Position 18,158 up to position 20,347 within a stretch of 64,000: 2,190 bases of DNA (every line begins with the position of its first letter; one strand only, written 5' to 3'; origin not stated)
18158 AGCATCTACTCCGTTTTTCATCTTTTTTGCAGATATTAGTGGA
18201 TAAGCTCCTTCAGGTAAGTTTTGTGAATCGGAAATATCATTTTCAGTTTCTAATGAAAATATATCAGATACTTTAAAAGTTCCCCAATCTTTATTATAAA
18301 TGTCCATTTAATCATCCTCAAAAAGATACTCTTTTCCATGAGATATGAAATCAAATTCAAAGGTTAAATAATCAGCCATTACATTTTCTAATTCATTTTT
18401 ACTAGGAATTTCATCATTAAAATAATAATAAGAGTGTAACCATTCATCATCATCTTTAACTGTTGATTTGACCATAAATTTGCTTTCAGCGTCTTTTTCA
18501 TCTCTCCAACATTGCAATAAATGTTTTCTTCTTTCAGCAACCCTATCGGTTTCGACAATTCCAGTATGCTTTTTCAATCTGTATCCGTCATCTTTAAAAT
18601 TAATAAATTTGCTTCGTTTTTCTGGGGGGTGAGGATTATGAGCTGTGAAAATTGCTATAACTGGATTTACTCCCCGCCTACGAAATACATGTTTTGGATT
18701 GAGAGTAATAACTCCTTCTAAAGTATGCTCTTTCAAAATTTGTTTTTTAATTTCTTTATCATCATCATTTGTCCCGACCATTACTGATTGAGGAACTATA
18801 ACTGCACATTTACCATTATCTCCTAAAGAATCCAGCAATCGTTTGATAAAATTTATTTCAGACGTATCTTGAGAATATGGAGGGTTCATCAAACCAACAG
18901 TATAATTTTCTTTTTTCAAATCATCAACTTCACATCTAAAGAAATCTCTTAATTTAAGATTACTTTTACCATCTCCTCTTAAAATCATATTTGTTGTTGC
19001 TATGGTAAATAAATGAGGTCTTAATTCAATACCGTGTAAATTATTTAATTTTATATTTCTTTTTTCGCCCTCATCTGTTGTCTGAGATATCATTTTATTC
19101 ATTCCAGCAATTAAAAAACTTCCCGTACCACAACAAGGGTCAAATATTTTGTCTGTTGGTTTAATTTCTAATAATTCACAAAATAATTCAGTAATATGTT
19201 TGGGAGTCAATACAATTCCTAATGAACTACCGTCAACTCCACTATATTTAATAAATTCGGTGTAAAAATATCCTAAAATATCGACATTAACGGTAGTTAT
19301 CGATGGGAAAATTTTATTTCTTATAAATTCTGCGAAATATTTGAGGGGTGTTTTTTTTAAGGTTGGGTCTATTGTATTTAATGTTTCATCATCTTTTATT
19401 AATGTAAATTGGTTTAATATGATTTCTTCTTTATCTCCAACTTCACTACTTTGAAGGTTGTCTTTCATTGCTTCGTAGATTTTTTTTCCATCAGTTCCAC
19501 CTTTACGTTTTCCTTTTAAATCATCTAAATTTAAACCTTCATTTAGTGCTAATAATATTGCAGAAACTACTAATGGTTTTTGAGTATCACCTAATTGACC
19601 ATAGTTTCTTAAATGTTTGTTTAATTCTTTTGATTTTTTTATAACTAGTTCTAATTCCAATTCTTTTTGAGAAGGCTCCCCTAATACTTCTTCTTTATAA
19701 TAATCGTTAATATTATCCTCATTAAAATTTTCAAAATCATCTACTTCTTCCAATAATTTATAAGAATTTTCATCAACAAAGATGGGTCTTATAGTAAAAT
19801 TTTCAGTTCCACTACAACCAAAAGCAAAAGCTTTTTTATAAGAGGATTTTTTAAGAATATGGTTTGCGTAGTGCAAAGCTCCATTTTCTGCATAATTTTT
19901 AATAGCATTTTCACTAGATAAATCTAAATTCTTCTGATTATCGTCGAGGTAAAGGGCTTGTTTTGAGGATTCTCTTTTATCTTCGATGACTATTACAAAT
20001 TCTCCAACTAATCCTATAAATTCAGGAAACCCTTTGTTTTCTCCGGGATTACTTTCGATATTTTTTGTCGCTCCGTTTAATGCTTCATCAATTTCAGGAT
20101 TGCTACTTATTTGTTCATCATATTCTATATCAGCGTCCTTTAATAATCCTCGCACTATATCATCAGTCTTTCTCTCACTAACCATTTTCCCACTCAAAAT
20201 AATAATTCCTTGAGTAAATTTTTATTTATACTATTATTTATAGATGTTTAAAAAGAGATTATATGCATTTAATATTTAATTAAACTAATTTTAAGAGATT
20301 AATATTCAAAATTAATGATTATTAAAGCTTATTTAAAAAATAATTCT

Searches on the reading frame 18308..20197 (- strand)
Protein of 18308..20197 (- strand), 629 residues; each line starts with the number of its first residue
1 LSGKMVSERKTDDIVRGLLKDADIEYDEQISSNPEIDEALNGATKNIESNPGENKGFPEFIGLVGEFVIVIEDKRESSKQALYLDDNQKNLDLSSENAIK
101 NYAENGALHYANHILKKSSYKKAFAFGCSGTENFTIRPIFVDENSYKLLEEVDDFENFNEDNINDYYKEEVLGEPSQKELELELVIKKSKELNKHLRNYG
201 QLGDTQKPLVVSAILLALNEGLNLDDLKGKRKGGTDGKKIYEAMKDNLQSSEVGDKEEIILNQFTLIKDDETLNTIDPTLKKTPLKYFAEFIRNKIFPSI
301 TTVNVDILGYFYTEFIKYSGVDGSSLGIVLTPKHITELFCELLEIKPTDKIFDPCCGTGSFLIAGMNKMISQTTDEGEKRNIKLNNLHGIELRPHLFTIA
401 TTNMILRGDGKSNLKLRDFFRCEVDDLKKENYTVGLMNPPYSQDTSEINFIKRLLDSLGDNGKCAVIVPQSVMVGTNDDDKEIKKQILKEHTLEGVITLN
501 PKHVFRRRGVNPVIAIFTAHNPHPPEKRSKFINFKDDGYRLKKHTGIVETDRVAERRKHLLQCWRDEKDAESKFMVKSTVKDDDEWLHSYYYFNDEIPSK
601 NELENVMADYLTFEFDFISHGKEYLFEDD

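Call 13: search_protein_families(library=pfam, proteins=[window:18308-20197:-], max_evalue=0.001)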
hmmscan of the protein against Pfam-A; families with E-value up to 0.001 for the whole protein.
window:18308-20197:- (629 aa): 4 families
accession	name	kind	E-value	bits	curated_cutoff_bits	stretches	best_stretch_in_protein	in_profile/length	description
PF02384.22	N6_Mtase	-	2e-33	116.5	20.4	2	305-444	3-138/311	N-6 DNA Methylase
PF20473.4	MmeI_Mtase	-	5e-07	29.6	27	1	350-407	22-85/259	MmeI, DNA-methyltransferase domain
PF01170.24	UPF0020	-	3.7e-06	27.2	22.3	1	340-461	21-151/197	RMKL-like, methyltransferase domain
PF07669.17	Eco57I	-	0.00013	22.6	25.3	0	448-505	114-171/171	Eco57I restriction-modification methylase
